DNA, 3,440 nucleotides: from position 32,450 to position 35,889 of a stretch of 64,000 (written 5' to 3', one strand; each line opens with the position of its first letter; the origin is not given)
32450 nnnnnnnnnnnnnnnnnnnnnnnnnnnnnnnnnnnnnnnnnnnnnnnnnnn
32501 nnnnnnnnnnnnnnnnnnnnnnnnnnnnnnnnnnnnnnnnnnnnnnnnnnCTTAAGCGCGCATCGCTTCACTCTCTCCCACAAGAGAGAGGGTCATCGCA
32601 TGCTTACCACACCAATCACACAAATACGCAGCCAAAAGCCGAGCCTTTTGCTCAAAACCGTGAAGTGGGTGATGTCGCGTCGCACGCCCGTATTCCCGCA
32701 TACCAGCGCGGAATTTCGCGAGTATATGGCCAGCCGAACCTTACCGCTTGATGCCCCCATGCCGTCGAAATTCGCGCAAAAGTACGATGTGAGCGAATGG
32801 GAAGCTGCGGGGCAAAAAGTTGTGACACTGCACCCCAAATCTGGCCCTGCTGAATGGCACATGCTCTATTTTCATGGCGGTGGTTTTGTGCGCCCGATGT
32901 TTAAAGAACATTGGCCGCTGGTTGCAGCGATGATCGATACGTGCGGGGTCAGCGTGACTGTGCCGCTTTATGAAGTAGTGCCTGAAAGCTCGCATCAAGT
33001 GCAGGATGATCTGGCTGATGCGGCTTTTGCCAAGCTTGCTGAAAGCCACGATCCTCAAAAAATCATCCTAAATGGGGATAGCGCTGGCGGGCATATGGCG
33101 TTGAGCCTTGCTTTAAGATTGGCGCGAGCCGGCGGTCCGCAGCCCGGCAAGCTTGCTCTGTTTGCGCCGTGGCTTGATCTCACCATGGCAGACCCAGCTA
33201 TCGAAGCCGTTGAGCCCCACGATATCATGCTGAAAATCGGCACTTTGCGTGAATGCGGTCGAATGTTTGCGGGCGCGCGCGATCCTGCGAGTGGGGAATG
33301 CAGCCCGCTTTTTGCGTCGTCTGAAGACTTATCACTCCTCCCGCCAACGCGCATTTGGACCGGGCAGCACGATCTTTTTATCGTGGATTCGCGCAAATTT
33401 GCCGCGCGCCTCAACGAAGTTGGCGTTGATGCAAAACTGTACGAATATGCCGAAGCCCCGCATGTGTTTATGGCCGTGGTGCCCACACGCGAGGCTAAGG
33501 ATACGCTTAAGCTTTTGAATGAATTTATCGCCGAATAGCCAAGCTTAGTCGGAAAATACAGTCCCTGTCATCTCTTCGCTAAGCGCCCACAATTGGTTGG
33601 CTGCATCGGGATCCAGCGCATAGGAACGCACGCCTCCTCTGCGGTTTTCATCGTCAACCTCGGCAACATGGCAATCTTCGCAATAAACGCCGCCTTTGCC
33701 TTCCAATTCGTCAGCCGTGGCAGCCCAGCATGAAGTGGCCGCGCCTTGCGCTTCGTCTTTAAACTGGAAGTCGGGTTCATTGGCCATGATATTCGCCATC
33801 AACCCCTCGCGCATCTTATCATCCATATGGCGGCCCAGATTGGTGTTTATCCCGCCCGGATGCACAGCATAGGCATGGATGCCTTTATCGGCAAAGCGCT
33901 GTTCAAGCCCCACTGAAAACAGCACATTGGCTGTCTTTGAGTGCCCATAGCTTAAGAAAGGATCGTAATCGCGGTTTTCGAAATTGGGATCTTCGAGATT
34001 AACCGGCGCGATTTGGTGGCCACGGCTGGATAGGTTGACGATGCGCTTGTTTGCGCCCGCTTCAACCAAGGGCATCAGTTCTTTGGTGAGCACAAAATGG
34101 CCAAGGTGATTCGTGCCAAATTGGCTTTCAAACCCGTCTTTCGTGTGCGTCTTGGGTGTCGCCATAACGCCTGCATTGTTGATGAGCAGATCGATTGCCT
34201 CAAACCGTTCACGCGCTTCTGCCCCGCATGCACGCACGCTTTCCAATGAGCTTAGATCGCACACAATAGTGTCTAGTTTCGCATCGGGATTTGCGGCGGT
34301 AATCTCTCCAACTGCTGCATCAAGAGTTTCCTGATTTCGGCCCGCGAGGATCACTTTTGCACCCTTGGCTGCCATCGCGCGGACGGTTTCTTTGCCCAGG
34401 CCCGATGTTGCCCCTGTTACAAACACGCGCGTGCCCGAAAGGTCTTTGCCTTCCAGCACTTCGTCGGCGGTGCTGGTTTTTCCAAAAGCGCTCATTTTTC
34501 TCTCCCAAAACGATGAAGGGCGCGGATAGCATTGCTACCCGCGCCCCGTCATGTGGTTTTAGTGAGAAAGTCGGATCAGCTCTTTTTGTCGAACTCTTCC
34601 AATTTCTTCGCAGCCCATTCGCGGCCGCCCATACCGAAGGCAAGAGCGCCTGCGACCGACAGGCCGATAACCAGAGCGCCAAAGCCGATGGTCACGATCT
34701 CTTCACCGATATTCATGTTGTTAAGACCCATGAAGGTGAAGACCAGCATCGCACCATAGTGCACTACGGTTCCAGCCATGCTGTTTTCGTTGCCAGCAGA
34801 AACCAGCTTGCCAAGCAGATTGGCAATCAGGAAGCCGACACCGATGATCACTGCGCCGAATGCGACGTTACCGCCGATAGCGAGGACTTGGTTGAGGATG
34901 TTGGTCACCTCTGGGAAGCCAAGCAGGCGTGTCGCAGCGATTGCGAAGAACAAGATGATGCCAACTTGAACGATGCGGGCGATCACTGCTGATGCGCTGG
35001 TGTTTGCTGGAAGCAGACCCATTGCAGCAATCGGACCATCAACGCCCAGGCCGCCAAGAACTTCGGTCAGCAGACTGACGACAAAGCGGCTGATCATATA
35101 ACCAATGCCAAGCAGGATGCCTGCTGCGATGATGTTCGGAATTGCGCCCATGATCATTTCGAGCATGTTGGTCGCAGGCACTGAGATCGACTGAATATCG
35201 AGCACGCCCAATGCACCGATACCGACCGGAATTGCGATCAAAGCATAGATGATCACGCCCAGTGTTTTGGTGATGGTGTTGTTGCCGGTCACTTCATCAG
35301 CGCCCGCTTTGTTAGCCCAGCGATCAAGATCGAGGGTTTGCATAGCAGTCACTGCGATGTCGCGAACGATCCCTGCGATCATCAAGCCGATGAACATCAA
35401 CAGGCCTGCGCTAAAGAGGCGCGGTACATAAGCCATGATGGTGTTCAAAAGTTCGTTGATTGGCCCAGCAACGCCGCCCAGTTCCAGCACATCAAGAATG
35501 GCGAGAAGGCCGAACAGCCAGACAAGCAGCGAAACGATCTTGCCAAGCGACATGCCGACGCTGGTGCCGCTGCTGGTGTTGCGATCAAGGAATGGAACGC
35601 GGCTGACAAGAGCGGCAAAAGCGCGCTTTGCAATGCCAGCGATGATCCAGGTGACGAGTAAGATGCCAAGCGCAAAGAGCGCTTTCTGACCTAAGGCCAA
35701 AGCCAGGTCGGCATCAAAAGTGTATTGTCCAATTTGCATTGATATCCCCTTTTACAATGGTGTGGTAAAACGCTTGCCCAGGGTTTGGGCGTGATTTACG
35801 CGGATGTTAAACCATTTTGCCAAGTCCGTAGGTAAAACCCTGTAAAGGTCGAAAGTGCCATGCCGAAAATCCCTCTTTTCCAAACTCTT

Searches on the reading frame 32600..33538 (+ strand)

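Call 64: search_protein_families(library=pfam, proteins=[window:32600-33538:+], max_evalue=0.001)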
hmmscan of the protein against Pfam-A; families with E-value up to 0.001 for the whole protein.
window:32600-33538:+ (312 aa): 4 families
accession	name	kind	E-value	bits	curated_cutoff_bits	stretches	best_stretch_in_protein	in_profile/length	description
PF07859.19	Abhydrolase_3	-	8.9e-39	133.9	25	1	88-291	1-209/210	alpha/beta hydrolase fold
PF10340.15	Say1_Mug180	-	3.4e-10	39.8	21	1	75-230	115-276/374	Steryl acetyl hydrolase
PF12146.15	Hydrolase_4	-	0.00016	21.5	27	0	130-196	54-115/239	Serine aminopeptidase, S33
PF00975.26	Thioesterase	-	0.00095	19.9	26.4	0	119-189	33-101/226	Thioesterase domain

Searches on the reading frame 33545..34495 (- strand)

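Call 64: search_protein_families(library=pfam, proteins=[window:33545-34495:-], max_evalue=0.001)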
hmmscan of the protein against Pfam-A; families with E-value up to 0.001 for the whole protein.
window:33545-34495:- (316 aa): 5 families
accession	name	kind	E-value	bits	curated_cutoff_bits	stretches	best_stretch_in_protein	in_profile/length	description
PF00106.31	adh_short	-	4.7e-35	121.3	26.6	1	24-226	3-192/195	short chain dehydrogenase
PF13561.12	adh_short_C2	-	3.9e-24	86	27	1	28-238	1-200/236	Enoyl-(Acyl carrier protein) reductase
PF08659.16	KR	-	3.3e-10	40.6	22.6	1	24-114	3-95/180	KR domain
PF01370.27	Epimerase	-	8.9e-05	22.4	20.9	1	24-190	1-149/240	NAD dependent epimerase/dehydratase family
PF23441.1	SDR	-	0.0001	22.2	27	1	18-152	4-145/258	SDR-like rossmann domain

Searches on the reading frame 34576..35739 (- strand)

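Call 64: search_protein_families(library=pfam, proteins=[window:34576-35739:-], max_evalue=0.001)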
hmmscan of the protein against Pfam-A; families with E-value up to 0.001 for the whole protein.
window:34576-35739:- (387 aa): 1 family
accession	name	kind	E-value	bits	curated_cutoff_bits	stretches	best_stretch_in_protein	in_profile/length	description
PF05552.17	MS_channel_1st_1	-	1.2e-25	89.6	22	3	188-234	2-48/50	Mechanosensitive ion channel, conserved TM helix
